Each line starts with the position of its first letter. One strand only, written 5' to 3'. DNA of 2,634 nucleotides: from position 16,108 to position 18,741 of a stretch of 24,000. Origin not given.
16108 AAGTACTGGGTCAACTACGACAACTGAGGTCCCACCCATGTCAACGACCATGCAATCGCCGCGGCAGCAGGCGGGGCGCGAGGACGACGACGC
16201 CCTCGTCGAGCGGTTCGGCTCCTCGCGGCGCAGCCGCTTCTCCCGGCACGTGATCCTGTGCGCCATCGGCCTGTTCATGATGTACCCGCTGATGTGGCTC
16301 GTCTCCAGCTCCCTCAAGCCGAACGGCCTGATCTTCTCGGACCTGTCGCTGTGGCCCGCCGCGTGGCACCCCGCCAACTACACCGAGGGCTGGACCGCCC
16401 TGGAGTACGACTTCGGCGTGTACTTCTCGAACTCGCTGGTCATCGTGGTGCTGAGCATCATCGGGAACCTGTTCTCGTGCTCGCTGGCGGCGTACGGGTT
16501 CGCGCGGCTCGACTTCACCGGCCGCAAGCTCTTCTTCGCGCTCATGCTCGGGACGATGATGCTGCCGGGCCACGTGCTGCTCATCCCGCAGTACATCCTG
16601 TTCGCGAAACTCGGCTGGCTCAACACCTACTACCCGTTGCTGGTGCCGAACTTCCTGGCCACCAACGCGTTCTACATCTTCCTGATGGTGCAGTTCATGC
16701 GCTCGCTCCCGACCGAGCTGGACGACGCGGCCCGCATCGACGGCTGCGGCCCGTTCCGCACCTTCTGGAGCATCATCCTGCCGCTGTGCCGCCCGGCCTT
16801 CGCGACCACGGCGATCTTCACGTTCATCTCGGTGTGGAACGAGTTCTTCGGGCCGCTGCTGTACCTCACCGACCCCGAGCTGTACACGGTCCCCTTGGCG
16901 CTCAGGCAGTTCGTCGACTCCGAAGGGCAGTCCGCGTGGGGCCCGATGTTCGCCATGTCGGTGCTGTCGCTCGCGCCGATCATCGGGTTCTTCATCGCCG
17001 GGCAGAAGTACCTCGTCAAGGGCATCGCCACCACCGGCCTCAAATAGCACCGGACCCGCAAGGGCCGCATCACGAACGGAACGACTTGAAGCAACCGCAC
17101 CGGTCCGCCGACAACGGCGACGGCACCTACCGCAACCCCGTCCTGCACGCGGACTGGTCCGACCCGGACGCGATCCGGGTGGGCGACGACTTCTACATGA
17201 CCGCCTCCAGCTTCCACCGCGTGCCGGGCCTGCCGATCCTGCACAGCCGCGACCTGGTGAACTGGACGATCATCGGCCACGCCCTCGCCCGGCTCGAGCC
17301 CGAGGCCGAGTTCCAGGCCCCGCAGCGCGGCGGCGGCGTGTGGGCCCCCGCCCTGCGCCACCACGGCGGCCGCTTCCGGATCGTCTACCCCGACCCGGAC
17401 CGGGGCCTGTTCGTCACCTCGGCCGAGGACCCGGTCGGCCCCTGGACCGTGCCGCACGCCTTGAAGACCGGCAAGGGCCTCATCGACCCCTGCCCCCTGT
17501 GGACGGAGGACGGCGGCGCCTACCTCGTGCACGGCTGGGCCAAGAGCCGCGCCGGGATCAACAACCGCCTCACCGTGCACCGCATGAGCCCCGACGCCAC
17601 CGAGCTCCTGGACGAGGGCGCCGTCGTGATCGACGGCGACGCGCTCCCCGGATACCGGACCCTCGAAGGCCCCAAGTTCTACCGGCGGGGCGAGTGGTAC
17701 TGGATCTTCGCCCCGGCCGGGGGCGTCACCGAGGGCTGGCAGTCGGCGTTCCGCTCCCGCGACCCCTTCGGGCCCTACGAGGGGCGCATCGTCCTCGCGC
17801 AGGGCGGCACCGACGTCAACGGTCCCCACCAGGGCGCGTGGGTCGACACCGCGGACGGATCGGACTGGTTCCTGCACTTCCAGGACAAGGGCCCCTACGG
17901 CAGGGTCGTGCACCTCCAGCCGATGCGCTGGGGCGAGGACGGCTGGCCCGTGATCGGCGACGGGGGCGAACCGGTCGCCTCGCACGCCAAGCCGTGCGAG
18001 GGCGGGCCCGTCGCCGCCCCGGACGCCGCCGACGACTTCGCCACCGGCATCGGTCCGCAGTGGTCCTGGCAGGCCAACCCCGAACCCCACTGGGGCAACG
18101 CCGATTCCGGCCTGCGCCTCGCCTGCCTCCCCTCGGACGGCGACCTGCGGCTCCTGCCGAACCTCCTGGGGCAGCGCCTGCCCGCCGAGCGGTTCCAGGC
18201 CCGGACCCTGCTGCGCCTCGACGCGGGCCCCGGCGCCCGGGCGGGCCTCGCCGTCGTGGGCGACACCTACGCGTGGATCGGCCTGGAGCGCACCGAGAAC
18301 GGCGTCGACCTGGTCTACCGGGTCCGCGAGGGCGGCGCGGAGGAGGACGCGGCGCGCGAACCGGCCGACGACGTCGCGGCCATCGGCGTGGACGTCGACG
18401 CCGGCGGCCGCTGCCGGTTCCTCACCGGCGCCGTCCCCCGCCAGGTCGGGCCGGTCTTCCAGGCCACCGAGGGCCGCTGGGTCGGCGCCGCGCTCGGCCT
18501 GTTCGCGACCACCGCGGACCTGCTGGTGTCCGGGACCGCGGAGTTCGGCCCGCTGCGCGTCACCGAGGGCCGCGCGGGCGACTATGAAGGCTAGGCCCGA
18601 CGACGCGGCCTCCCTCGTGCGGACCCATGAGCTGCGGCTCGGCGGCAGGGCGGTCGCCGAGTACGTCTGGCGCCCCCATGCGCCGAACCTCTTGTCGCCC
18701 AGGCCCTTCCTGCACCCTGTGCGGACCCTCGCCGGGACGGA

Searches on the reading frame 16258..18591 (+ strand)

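Call 19: search_protein_families(library=pfam, proteins=[window:16258-18591:+], max_evalue=0.001)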
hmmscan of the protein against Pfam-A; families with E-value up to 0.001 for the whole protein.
window:16258-18591:+ (778 aa): 2 families
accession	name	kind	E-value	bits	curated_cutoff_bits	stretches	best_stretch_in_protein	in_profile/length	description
PF04616.20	Glyco_hydro_43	-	9.1e-71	239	32.2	1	291-564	1-288/288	Glycosyl hydrolases family 43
PF17851.8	GH43_C2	-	2.1e-16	60.7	22.7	1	592-763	2-197/203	Beta xylosidase C-terminal Concanavalin A-like domain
